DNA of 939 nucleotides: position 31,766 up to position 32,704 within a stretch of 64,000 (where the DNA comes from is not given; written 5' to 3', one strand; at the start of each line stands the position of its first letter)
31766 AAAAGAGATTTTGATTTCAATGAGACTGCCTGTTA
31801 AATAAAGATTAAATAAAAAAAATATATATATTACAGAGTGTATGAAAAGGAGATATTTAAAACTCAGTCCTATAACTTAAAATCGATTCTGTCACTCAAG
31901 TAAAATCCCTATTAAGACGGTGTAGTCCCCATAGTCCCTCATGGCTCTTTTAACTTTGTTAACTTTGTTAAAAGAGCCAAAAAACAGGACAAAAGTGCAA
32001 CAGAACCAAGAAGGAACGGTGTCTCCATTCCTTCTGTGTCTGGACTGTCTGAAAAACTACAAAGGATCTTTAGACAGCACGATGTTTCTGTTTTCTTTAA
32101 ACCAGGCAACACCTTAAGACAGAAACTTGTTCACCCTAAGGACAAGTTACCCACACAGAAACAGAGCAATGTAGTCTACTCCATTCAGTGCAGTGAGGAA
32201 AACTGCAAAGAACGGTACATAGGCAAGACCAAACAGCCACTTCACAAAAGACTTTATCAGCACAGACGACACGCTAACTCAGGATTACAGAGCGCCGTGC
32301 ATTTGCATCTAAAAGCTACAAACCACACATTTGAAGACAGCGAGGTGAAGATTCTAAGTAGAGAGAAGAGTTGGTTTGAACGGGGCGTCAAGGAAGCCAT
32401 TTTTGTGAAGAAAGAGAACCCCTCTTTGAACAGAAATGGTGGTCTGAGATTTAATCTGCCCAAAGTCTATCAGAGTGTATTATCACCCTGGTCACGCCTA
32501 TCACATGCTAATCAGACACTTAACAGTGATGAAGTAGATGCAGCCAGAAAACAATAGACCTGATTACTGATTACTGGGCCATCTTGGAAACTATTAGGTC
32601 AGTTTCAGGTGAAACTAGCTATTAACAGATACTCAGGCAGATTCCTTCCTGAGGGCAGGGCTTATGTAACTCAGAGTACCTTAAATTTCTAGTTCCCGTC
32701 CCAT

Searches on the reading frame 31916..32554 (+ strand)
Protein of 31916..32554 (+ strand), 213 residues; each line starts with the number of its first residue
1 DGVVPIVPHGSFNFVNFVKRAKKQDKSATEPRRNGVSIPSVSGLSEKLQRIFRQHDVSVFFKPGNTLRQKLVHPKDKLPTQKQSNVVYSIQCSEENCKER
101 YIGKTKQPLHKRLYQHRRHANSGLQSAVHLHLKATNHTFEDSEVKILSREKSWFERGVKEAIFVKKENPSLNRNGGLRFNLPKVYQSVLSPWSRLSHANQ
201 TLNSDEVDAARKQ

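Call 47: search_protein_families(library=pfam, proteins=[window:31916-32554:+], max_evalue=0.01)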
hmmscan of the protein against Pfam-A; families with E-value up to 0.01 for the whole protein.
window:31916-32554:+ (213 aa): 1 family
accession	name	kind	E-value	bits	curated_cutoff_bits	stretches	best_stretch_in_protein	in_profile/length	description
PF01541.30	GIY-YIG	-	1.1e-06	29.3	22.6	1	86-155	3-70/78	GIY-YIG catalytic domain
